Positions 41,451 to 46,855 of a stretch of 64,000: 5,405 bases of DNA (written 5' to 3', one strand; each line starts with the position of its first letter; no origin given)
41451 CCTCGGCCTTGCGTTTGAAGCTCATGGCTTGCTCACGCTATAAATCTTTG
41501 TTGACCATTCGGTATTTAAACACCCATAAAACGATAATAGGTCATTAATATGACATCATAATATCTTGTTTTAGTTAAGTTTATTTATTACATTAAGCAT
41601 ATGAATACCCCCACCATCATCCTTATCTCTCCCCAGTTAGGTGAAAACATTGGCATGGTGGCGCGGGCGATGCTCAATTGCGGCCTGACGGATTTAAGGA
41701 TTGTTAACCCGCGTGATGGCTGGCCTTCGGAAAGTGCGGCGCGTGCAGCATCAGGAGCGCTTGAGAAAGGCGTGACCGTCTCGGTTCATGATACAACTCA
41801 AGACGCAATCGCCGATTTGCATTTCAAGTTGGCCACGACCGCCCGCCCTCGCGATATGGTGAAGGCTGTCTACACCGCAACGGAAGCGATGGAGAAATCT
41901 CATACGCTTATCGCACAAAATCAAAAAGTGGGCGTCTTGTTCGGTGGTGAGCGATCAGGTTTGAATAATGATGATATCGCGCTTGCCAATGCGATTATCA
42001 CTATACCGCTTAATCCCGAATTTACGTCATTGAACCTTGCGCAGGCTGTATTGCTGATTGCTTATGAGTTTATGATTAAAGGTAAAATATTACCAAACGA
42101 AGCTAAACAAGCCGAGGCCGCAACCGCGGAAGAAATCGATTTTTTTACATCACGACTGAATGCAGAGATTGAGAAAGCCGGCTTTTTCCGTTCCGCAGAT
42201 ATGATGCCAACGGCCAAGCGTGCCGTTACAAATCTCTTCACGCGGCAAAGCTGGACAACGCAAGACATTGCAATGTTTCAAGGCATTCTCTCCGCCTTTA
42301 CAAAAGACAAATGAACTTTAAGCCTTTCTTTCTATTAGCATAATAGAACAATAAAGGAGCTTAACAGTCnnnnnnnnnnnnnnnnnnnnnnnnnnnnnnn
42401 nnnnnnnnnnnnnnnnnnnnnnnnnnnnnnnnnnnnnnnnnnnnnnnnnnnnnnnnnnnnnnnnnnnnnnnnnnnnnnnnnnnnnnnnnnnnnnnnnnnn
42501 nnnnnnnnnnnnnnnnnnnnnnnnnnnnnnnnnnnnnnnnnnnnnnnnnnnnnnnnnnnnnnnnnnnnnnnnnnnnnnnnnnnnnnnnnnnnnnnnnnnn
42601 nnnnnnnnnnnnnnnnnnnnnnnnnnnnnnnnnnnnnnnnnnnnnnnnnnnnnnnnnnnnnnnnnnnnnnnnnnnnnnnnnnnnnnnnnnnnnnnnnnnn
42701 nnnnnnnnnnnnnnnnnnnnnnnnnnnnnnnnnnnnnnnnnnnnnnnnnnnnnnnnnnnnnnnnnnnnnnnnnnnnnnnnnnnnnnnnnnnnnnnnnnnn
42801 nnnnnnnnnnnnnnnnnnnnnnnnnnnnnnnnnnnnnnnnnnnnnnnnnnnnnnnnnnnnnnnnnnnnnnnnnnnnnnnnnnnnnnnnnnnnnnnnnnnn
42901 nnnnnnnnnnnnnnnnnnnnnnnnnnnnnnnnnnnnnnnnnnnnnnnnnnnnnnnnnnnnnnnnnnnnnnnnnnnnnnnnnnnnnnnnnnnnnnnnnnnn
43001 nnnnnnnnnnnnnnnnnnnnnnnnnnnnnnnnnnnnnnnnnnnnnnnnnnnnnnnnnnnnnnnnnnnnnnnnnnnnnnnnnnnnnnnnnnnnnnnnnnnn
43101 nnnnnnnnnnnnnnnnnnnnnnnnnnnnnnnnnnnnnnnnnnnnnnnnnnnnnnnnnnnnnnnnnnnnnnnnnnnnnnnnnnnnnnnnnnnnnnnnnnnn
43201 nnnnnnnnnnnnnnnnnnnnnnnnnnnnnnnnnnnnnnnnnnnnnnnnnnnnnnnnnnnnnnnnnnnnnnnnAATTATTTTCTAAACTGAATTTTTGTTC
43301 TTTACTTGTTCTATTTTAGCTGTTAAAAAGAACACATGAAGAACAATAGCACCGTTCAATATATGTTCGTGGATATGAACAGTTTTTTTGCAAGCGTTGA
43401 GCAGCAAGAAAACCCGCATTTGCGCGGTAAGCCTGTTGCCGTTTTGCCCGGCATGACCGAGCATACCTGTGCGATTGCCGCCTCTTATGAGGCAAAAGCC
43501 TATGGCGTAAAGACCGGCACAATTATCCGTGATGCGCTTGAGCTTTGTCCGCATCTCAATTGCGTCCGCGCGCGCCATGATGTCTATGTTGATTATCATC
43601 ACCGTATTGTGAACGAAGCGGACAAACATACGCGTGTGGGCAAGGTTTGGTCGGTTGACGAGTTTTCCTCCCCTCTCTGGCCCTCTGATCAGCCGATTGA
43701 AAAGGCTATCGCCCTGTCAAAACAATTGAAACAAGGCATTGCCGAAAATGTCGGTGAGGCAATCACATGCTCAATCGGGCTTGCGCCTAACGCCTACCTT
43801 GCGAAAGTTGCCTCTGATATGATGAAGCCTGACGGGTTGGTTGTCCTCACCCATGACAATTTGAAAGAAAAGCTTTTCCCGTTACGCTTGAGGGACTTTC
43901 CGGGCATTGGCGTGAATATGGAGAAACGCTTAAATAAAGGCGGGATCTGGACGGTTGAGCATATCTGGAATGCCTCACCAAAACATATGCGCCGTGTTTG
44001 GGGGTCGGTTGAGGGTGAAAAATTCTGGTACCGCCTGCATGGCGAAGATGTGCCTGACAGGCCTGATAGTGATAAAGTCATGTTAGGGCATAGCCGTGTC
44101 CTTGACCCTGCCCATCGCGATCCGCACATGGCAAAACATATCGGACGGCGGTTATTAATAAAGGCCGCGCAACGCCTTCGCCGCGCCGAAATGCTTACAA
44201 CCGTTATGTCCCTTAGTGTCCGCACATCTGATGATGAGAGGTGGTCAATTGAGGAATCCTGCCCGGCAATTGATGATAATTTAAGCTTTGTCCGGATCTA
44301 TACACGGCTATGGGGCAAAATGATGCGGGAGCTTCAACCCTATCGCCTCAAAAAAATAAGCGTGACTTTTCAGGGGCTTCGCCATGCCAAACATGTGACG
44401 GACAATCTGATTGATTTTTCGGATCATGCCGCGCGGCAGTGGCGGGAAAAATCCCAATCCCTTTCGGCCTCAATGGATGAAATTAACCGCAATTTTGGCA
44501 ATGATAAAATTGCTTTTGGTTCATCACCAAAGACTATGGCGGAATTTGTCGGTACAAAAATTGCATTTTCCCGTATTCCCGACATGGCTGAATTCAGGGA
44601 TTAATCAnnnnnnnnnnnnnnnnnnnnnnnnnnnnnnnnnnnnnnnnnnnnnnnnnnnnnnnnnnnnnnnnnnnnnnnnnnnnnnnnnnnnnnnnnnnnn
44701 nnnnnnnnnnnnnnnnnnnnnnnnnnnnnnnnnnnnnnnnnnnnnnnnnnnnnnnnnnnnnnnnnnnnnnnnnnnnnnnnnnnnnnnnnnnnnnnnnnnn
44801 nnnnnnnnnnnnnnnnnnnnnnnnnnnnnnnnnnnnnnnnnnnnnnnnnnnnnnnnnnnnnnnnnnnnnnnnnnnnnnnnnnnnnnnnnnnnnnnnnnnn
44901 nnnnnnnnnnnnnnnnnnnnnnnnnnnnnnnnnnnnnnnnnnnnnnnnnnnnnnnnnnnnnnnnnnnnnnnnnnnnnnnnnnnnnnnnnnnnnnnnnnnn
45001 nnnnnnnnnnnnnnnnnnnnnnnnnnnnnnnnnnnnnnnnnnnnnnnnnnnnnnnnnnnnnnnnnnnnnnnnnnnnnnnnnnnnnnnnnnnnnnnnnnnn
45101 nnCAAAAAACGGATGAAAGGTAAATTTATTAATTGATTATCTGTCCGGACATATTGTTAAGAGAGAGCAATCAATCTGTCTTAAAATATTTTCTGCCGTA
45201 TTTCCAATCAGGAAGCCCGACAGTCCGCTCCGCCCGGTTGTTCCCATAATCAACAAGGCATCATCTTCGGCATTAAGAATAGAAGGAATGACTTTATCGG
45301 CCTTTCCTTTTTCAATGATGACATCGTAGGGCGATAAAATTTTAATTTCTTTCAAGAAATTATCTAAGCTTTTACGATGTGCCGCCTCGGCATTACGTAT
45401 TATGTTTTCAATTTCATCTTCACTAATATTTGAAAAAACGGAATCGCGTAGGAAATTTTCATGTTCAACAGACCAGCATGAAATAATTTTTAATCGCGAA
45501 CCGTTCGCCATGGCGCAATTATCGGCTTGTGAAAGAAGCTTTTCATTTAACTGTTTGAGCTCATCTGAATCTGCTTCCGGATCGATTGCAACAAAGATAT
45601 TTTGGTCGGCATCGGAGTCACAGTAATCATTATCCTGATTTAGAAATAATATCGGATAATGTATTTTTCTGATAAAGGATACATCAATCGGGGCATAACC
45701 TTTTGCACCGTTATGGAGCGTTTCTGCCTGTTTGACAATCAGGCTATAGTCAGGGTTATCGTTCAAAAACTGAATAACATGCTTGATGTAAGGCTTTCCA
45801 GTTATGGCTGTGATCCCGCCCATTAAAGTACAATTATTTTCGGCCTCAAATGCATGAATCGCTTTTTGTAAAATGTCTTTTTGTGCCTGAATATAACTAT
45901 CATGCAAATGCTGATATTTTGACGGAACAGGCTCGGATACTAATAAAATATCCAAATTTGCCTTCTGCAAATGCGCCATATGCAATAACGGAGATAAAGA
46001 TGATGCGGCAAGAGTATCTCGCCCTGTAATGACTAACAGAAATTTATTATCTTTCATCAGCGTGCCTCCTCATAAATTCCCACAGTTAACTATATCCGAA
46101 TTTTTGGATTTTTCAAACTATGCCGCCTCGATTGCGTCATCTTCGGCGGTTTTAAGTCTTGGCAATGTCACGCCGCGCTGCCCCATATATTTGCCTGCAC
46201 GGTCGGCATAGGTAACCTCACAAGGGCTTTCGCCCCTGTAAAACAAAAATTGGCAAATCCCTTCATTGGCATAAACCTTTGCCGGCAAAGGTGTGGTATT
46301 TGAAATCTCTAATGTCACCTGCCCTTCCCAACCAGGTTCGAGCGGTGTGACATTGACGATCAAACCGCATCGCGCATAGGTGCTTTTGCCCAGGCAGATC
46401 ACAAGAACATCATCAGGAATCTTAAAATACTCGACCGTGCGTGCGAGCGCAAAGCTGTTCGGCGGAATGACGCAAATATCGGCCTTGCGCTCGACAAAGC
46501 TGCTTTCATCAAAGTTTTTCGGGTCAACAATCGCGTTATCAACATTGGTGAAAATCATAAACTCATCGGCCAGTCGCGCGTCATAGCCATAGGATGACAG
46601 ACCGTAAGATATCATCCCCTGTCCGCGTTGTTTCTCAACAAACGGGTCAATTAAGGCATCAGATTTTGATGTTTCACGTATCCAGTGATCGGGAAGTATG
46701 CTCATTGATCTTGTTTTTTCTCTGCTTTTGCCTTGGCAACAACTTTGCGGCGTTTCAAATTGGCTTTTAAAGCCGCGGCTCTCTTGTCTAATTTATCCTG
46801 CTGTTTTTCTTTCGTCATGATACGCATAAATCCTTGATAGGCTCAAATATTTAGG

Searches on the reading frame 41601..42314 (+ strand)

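Call 94: search_protein_families(library=pfam, proteins=[window:41601-42314:+], max_evalue=0.0001)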
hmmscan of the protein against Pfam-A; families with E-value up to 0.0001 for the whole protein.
window:41601-42314:+ (237 aa): 1 family
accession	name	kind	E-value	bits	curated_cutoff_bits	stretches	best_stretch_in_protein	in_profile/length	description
PF00588.24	SpoU_methylase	-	6.2e-24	85.1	29.7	1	5-155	3-142/142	SpoU rRNA Methylase family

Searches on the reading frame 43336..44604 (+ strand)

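Call 94: search_protein_families(library=pfam, proteins=[window:43336-44604:+], max_evalue=0.0001)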
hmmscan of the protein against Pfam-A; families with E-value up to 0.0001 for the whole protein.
window:43336-44604:+ (422 aa): 4 families
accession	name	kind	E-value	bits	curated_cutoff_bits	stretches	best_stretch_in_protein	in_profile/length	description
PF00817.25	IMS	-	6.8e-35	120.6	23.2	1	12-161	1-148/148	impB/mucB/samB family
PF11799.13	IMS_C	-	6.4e-09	36.7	20.7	1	250-354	4-105/109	impB/mucB/samB family C-terminal domain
PF21999.2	IMS_HHH_1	-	3.9e-06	27.7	27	1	186-238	1-53/53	DNA polymerase-iota, thumb domain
PF11798.14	IMS_HHH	-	2.7e-05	24.6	24.4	1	174-204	2-32/32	IMS family HHH motif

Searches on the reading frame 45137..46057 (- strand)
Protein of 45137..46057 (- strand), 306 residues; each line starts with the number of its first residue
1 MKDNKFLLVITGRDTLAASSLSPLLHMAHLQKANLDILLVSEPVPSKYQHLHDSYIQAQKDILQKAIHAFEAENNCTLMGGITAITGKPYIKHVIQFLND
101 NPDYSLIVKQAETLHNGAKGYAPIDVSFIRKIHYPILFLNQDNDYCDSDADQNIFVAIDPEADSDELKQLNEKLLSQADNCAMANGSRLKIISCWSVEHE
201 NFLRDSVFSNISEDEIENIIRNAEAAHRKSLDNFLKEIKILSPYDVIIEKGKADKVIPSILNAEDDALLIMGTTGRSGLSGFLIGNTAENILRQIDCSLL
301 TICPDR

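Call 94: search_protein_families(library=pfam, proteins=[window:45137-46057:-], max_evalue=0.0001)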
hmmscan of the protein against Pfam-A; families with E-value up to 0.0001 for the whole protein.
window:45137-46057:- (306 aa): 1 family
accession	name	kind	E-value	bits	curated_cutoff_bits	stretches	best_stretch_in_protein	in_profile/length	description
PF00582.32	Usp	-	2.7e-14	54.4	24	1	153-301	4-139/141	Universal stress protein family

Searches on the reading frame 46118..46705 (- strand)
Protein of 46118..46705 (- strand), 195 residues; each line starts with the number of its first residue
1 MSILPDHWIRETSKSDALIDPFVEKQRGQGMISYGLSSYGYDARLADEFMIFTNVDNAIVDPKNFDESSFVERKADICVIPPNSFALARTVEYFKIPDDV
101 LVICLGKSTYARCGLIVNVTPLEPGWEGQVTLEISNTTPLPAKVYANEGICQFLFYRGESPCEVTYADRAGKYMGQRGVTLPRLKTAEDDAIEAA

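Call 94: search_protein_families(library=pfam, proteins=[window:46118-46705:-], max_evalue=0.0001)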
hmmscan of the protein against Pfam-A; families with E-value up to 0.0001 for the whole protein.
window:46118-46705:- (195 aa): 1 family
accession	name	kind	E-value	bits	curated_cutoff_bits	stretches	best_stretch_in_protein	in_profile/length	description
PF22769.1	DCD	-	5e-36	124.6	27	1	3-157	1-152/153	dCTP deaminase-like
